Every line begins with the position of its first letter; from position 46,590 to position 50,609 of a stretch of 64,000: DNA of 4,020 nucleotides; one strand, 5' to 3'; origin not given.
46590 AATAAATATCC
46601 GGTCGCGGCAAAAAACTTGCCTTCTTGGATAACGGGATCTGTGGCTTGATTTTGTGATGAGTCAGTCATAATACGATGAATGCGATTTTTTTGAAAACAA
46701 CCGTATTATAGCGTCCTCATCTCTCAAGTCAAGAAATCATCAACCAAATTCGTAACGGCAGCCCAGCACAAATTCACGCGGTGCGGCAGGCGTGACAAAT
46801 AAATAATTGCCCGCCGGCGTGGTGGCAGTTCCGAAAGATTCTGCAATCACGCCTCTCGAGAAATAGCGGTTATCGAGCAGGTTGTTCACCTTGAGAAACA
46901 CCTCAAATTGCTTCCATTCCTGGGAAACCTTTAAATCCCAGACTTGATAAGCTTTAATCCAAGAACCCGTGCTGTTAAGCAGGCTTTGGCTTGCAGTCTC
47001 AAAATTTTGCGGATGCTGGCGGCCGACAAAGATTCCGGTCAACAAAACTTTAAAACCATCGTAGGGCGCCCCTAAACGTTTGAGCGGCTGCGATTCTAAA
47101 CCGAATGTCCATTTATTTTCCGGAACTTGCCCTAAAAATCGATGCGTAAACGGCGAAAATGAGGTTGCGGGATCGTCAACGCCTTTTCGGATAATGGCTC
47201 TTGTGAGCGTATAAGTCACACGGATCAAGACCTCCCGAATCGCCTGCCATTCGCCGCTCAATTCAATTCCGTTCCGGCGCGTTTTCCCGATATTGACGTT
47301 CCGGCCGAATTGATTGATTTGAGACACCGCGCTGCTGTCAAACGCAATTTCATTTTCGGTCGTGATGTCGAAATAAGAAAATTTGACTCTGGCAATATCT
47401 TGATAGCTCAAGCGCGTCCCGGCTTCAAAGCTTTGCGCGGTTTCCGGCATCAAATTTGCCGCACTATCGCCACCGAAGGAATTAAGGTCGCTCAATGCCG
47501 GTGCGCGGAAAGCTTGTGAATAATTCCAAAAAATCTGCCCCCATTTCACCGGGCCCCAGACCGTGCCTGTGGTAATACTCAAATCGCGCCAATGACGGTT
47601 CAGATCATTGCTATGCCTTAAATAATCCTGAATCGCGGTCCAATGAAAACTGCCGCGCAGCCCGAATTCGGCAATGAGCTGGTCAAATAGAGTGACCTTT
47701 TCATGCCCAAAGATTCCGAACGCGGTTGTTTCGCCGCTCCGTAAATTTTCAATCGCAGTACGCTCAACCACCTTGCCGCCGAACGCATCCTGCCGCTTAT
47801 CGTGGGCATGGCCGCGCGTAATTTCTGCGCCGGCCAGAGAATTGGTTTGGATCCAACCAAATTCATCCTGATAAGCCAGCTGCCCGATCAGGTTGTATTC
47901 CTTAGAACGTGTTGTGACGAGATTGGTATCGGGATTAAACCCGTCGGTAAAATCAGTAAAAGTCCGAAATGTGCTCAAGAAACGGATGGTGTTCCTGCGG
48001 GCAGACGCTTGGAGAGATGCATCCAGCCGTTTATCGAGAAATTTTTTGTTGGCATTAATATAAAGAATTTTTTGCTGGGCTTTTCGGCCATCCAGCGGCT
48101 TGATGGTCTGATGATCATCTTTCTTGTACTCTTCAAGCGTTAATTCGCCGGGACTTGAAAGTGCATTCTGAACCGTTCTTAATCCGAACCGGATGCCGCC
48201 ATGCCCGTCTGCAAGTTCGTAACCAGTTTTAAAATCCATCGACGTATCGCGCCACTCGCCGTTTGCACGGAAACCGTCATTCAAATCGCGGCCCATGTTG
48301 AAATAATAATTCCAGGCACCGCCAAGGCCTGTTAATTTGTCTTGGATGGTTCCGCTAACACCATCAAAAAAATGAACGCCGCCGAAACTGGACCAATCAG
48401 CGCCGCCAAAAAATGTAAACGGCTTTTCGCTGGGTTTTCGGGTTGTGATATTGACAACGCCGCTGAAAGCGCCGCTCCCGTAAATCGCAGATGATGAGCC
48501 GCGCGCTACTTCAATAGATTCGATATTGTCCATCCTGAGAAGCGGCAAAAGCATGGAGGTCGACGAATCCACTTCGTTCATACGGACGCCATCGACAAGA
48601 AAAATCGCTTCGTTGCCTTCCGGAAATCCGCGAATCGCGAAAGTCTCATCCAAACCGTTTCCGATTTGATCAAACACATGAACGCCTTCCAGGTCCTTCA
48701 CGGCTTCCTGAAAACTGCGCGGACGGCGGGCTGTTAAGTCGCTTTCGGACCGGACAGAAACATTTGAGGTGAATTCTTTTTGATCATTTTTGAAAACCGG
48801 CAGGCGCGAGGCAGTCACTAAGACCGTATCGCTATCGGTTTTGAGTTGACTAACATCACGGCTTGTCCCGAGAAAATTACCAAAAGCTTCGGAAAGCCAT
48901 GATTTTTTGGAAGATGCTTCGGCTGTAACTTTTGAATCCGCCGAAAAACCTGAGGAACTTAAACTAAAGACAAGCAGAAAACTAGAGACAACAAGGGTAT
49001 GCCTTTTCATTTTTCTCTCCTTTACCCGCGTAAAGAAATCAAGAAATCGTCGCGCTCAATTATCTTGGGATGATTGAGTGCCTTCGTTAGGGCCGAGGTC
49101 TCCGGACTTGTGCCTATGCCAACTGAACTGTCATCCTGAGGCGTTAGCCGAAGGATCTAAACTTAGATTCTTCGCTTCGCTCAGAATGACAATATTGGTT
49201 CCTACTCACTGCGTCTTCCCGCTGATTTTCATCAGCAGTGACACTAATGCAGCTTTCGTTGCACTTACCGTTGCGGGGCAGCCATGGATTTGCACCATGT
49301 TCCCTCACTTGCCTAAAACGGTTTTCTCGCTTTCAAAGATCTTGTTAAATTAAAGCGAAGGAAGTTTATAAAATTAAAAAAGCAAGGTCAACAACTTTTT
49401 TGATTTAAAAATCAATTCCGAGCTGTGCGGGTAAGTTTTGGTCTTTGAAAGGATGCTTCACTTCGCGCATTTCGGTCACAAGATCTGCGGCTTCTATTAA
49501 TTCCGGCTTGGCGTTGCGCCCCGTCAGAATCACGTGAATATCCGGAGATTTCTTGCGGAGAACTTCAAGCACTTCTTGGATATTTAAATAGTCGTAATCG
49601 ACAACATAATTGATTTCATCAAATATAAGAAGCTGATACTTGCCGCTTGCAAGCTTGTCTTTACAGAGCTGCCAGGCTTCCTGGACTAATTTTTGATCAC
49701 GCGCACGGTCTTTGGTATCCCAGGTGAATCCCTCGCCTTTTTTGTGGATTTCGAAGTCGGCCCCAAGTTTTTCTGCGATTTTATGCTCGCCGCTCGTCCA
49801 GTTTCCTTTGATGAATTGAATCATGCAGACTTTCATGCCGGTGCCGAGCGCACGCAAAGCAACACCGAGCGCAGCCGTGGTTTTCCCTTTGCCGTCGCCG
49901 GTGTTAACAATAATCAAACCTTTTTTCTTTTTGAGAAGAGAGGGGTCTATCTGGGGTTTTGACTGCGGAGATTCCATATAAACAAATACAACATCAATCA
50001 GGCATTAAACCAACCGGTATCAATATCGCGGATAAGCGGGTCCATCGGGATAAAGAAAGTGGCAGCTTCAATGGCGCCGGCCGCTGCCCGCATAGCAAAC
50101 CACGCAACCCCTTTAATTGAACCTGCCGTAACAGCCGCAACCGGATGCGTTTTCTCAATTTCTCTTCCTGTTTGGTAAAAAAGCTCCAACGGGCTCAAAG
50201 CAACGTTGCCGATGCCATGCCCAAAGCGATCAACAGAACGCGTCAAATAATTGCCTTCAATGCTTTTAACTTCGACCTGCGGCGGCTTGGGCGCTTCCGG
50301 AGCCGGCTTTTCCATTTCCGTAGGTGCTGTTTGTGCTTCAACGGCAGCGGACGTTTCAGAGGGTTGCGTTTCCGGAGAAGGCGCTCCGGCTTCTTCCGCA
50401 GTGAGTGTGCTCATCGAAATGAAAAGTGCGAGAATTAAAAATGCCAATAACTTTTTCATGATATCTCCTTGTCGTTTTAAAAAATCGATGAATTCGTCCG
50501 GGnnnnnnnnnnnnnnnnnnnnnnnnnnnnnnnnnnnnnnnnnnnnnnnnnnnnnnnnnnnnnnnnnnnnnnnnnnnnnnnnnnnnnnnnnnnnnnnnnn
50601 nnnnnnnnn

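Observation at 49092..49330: Cobalamin riboswitch carrying an embedded ~61-nt palindromic mobile-like element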

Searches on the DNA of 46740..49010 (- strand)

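Call 16: search_rna_families(sources=[L002, L003, L005, L007], threshold=gathering, show_alignments=4)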
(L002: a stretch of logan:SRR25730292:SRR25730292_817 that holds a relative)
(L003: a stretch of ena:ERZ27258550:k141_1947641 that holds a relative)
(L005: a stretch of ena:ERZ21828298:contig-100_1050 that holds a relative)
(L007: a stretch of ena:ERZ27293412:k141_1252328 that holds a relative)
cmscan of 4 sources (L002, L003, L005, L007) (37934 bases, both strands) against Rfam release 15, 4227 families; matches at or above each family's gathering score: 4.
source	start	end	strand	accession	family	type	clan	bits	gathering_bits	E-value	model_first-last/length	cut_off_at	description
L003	3432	3561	+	RF00174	Cobalamin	Cis-reg; riboswitch;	CL00101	85.1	31.5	8.8e-20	45-169/189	no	Cobalamin riboswitch aptamer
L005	979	1124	+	RF00174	Cobalamin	Cis-reg; riboswitch;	CL00101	83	31.5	3.5e-19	45-169/189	no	Cobalamin riboswitch aptamer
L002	3714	3864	+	RF00174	Cobalamin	Cis-reg; riboswitch;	CL00101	75.7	31.5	4.3e-17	45-169/189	no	Cobalamin riboswitch aptamer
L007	3670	3872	+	RF00174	Cobalamin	Cis-reg; riboswitch;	CL00101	72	31.5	5e-16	1-189/189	no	Cobalamin riboswitch aptamer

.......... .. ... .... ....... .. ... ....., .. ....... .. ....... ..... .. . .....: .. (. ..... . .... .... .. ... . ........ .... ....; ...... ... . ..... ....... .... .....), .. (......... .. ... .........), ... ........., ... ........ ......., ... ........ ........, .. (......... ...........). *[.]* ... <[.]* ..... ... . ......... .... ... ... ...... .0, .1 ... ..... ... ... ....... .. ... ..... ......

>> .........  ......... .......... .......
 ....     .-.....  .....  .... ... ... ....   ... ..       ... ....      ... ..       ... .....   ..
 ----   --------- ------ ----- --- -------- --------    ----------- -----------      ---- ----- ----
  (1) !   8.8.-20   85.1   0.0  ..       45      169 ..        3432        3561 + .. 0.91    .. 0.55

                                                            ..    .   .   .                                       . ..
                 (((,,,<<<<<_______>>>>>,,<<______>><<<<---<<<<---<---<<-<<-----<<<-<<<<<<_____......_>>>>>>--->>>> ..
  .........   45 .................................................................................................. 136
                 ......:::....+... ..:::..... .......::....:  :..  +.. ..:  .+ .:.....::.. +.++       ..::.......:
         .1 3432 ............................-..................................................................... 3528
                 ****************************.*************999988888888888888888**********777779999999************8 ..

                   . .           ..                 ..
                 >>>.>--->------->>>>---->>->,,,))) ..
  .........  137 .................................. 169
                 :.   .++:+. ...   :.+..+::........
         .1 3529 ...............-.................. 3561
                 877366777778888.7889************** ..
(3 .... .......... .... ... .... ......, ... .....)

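Call 59: search_rna_families(sources=[L151, L152, L154], threshold=gathering, show_alignments=3)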
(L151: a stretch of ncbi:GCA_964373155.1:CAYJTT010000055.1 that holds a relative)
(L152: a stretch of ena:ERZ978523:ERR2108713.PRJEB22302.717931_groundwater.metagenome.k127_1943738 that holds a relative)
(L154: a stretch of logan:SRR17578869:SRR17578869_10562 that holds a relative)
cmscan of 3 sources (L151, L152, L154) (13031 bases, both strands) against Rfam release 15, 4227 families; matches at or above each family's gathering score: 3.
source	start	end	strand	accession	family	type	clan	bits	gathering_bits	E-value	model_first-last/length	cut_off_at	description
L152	1279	1467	+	RF00174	Cobalamin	Cis-reg; riboswitch;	CL00101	85.5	31.5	2.3e-20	1-189/189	no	Cobalamin riboswitch aptamer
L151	1274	1447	+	RF00174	Cobalamin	Cis-reg; riboswitch;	CL00101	79.1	31.5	1.7e-18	45-169/189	no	Cobalamin riboswitch aptamer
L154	1168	1416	+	RF00174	Cobalamin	Cis-reg; riboswitch;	CL00101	73.2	31.5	7.7e-17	1-189/189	no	Cobalamin riboswitch aptamer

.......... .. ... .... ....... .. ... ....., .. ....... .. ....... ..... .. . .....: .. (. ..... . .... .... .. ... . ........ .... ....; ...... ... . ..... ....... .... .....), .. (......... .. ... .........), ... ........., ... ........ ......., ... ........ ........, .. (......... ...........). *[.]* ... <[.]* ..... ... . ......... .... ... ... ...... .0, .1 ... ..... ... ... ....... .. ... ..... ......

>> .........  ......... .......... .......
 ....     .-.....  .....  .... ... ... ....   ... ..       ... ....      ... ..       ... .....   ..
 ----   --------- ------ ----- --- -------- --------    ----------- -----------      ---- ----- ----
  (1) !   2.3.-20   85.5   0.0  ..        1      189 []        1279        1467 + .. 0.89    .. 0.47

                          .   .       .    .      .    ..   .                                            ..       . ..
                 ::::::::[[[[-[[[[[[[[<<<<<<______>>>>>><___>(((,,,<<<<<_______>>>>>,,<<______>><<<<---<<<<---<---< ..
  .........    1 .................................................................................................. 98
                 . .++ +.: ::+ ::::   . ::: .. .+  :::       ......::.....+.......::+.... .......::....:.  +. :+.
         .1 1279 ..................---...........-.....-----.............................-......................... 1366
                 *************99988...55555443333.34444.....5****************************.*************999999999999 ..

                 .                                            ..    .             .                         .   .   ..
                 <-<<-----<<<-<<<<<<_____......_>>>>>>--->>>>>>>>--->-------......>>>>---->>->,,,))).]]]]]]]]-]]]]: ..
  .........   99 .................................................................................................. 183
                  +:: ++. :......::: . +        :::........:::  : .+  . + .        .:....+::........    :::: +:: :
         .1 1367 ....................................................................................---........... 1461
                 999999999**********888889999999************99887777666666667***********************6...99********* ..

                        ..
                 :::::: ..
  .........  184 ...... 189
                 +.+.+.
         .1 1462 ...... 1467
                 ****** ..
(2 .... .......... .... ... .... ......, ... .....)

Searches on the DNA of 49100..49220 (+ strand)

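Call 28: search_dna_similar(query=window:49100-49220:+, collection=plasmids, mode=distant, max_evalue=0.01, max_rows=25)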
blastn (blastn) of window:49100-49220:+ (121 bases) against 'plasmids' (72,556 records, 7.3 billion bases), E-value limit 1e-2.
Records with a match: 2; places in all: 3; records where one place covers at least 80% of the query: 0.
Best place of each record, by identity: 95-99% 1; 90-95% 1.
By first word of the organism name: Calothrix 2.
By predicted mobility (MOB-suite, as given by PLSDB): mobilizable 1; non-mobilizable 1.
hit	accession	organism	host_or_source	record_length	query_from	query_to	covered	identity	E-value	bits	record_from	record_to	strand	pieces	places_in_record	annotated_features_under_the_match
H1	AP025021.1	Calothrix sp. PCC 7716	-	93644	65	98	28%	91.2%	2e-3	49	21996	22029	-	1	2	hypothetical protein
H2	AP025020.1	Calothrix sp. PCC 7716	-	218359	66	93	23%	96.4%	7e-3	47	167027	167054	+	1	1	none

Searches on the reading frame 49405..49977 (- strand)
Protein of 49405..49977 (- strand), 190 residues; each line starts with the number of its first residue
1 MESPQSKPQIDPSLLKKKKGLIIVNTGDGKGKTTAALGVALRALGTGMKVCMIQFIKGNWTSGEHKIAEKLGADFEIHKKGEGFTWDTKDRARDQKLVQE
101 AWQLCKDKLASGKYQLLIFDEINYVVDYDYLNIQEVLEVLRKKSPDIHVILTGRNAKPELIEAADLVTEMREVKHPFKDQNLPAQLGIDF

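Call 8: search_protein_families(library=pfam, proteins=[window:49405-49977:-])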
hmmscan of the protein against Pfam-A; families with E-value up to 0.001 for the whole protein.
window:49405-49977:- (190 aa): 1 family
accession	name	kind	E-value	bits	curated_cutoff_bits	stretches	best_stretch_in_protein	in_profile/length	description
PF02572.21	CobA_CobO_BtuR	-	3.1e-68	229.8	25.7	1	18-190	1-172/172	ATP:corrinoid adenosyltransferase BtuR/CobO/CobP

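Call 60: search_protein_families(library=ncbifam, proteins=[window:49405-49977:-], max_evalue=0.00001)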
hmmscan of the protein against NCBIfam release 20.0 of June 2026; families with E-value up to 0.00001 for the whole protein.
window:49405-49977:- (190 aa): 4 families
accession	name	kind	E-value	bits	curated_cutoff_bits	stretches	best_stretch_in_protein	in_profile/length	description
NF004637.0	PRK05986.1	subfamily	6.3e-70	234.9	185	1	16-190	25-197/197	cob(I)yrinic acid a,c-diamide adenosyltransferase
TIGR00708.1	cobA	equivalog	2.7e-65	219.4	167.75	1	16-190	2-177/177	cob(I)yrinic acid a,c-diamide adenosyltransferase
NF005647.0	PRK07413.1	equivalog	6.8e-26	90.9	426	1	16-181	16-193/382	cob(I)yrinic acid a,c-diamide adenosyltransferase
NF005648.0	PRK07414.1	equivalog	9.6e-24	83.9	248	1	18-174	20-176/178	P-loop NTPase family protein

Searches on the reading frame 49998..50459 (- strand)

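Call 8: search_protein_families(library=pfam, proteins=[window:49998-50459:-])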
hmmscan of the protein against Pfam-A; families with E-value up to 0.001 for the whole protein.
window:49998-50459:- (153 aa): 0 families

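Call 60: search_protein_families(library=ncbifam, proteins=[window:49998-50459:-], max_evalue=0.00001)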
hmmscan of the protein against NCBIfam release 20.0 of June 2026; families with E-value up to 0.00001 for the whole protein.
window:49998-50459:- (153 aa): 1 family
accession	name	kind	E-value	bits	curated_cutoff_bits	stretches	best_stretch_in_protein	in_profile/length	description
TIGR04073.1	exo_TIGR04073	subfamily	7.6e-15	54.8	50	1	76-143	3-71/75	exosortase system-associated protein, TIGR04073 family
